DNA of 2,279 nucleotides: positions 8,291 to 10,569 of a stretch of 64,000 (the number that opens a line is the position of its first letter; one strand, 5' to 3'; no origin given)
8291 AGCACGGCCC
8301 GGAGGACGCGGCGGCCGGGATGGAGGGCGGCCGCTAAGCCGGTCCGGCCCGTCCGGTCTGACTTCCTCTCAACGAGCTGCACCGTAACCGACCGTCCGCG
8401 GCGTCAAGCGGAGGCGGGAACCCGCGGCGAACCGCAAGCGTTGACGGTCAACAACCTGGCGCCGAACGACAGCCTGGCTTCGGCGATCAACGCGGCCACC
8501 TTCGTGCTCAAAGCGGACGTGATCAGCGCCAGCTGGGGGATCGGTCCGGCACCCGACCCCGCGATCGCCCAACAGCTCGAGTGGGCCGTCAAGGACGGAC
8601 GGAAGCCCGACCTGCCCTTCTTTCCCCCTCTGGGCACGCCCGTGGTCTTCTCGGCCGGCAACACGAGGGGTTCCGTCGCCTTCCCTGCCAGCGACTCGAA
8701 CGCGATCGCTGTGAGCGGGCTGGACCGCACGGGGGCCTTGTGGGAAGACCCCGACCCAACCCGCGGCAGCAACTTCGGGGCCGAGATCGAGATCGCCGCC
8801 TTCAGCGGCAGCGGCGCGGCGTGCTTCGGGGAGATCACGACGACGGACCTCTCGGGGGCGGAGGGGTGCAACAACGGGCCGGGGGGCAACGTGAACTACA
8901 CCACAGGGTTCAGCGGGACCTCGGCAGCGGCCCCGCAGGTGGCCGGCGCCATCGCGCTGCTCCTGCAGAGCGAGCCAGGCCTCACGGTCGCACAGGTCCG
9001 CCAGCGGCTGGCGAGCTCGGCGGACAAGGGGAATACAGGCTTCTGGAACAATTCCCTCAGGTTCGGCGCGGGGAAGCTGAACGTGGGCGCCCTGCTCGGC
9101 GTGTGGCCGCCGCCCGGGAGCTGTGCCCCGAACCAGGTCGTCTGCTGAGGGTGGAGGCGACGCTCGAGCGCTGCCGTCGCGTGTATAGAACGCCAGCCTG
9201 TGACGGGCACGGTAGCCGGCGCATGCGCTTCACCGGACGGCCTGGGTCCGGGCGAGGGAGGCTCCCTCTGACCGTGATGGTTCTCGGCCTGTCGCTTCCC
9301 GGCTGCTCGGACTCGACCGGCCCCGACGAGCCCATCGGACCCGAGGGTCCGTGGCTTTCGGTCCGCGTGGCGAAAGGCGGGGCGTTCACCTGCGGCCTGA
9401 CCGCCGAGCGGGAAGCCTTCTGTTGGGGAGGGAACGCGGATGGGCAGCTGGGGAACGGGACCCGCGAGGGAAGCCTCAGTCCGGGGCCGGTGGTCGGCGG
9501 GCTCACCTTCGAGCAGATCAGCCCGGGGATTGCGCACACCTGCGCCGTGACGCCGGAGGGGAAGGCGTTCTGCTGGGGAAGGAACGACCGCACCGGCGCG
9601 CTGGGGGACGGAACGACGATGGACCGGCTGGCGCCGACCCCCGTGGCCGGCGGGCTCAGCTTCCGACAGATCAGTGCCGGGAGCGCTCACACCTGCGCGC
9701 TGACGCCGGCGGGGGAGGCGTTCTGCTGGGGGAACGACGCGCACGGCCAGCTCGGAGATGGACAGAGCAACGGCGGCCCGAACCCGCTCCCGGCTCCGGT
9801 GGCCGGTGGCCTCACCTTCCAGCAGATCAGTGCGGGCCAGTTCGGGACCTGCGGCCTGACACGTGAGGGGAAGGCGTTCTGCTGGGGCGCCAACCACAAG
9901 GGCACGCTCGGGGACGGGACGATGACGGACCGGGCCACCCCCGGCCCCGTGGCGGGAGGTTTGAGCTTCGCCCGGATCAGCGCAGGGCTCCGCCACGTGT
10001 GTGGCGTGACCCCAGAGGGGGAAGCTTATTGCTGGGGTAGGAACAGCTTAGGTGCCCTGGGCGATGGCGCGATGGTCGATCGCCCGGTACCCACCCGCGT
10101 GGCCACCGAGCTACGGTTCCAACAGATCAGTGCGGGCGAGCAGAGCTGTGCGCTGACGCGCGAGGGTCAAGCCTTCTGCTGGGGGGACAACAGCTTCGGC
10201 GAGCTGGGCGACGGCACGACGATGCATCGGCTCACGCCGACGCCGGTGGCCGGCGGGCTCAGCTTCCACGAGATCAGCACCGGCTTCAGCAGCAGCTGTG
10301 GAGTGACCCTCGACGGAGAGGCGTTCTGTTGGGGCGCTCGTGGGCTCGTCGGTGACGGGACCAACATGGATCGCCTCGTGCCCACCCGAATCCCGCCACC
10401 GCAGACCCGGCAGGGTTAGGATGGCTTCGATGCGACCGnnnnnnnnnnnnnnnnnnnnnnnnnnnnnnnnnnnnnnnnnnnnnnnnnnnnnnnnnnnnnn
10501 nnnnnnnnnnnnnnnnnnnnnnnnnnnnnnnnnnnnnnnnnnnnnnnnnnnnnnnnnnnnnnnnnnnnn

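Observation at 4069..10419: Tandem triplication of secreted LVIVD beta-propeller genes abutting a truncated subtilase and an RCC1 lipoprotein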

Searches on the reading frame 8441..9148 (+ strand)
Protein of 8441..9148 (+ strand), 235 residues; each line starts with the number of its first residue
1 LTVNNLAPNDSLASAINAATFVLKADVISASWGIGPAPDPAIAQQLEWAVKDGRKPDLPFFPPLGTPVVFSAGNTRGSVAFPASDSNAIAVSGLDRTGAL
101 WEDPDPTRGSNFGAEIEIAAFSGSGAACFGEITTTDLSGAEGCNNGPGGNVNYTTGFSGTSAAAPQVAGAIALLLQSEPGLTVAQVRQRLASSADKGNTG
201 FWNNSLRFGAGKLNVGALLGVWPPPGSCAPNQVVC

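Call 4: search_protein_families(library=pfam, proteins=[window:8441-9148:+], max_evalue=0.01)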
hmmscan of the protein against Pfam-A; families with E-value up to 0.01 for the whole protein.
window:8441-9148:+ (235 aa): 1 family
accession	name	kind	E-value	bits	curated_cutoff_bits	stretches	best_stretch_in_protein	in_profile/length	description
PF00082.27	Peptidase_S8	-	2.9e-22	79.7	21.8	1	12-209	99-288/288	Subtilase family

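Call 5: search_protein_families(library=ncbifam, proteins=[window:8441-9148:+], max_evalue=0.01)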
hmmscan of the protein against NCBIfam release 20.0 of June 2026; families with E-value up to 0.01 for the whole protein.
window:8441-9148:+ (235 aa): 4 families
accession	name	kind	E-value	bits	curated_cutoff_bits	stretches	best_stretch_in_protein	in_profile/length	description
TIGR03921.1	T7SS_mycosin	equivalog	2.7e-15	56.4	278.75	1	10-217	102-283/353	type VII secretion-associated serine protease mycosin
NF033595.1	denti_PrtP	equivalog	6.8e-07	28.3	300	1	67-215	369-498/606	dentilisin complex serine proteinase subunit PrtP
TIGR03895.1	protease_PatA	subfamily_domain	0.00034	19.5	421.05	1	68-219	92-225/606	PatA/PatG family cyanobactin maturation protease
NF049966.1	QH_SP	equivalog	0.00041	19.8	165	0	148-194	162-211/219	subtilisin-like serine protease QhpE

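Call 43: find_homologous_proteins(query=window:8441-9145:+)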
Query window:8441-9145:+ (235 aa): 11 proteins with E <= 0.001 among 2705 candidates.
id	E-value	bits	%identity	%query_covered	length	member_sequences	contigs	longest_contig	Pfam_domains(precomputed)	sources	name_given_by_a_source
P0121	1.2e-149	515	100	100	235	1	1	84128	PF00082.28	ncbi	ncbi:MAG: S8 family serine peptidase [Gemmatimonadota bacterium]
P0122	1.6e-39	154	49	91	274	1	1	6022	PF00082.28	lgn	-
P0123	3.8e-32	130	50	83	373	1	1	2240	PF00082.28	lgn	-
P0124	5.6e-26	110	41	89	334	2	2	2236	PF00082.28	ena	-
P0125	1.7e-24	105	41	95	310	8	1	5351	PF00082.28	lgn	-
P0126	1.2e-21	96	47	64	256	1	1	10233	PF00082.28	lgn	-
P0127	4.1e-21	94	60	37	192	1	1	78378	PF00082.28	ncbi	ncbi:MAG: S8 family serine peptidase [Gemmatimonadota bacterium]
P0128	6.7e-19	87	48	56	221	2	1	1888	PF00082.28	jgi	jgi:serine protease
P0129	1.8e-8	53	32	83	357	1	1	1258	PF00082.28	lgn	-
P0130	1.0e-4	40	36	60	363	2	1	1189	PF00082.28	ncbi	-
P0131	4.2e-4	38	44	18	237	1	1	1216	PF22073.3,PF15780.12,PF22544.3,PF00082.28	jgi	jgi:hypothetical protein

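Call 68: find_encoding_contigs(protein=P0127, flank=6000, max_places=2)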
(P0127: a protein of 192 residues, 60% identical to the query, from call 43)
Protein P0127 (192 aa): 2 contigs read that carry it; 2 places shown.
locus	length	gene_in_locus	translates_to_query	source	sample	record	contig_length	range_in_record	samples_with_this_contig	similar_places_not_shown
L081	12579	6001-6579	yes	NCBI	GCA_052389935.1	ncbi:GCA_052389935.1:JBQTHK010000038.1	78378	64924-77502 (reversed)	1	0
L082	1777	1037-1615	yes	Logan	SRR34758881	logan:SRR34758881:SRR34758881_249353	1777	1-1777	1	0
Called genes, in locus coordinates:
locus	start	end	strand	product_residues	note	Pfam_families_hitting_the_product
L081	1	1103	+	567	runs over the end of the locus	PF00082:Peptidase_S8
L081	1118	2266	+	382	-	-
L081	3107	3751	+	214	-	-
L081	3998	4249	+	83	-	PF19833:RecG_dom3_C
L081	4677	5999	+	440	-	PF00082:Peptidase_S8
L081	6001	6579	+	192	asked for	PF00082:Peptidase_S8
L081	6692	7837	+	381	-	-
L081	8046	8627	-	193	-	-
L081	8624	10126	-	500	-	PF00672:HAMP, PF00512:HisKA, PF02518:HATPase_c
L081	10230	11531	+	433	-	PF01336:tRNA_anti-codon, PF00152:tRNA-synt_2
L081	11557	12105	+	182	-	PF07609:DUF1572, PF04978:MST, PF05163:DinB (weak), PF12867:DinB_2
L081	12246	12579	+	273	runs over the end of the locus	PF09678:Caa3_CtaG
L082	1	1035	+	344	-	?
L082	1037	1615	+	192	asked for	PF00082:Peptidase_S8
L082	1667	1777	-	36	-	?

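Call 69: find_encoding_contigs(protein=P0122, flank=6000, max_places=2)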
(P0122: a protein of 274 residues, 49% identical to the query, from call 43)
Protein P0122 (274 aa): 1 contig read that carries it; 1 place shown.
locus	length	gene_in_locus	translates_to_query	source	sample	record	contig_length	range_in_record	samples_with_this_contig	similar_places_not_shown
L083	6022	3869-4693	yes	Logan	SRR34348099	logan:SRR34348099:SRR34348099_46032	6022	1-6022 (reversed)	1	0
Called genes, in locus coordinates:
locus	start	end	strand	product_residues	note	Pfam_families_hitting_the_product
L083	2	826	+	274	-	?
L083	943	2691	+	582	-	PF00082:Peptidase_S8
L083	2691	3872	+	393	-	-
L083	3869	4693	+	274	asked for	PF00082:Peptidase_S8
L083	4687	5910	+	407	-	-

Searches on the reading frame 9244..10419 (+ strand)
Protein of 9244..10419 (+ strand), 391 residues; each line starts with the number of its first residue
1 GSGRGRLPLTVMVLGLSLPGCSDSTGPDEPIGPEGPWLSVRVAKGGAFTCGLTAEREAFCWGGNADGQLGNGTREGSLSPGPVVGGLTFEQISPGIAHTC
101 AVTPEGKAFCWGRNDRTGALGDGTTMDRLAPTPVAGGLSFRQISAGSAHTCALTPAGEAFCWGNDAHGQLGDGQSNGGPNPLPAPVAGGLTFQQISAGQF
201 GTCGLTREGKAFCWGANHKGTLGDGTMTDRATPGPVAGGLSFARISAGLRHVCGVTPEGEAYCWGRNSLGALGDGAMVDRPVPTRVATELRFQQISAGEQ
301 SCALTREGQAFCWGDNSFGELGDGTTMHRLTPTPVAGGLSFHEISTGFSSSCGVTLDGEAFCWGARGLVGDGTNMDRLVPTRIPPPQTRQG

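Call 4: search_protein_families(library=pfam, proteins=[window:9244-10419:+], max_evalue=0.01)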
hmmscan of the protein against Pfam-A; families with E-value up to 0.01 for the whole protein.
window:9244-10419:+ (391 aa): 5 families
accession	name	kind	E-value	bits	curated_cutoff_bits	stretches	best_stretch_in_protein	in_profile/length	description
PF25390.1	WD40_RLD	-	2.4e-67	228.2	150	1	39-336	32-346/363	RCC1-like domain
PF13540.12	RCC1_2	-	9.8e-57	187.9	22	7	141-169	2-30/30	Regulator of chromosome condensation (RCC1) repeat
PF00415.24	RCC1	-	2.2e-53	179.1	21.7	6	258-303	1-48/50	Regulator of chromosome condensation (RCC1) repeat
PF25384.1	Alsin_RLD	-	3.2e-09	37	100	0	210-302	243-338/405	Alsin RCC1-like domain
PF20044.4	DUF6446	-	4.6e-06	26.9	26.7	0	85-119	82-116/129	Family of unknown function (DUF6446)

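Call 5: search_protein_families(library=ncbifam, proteins=[window:9244-10419:+], max_evalue=0.01)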
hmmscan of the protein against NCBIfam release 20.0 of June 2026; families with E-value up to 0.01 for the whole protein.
window:9244-10419:+ (391 aa): 0 families
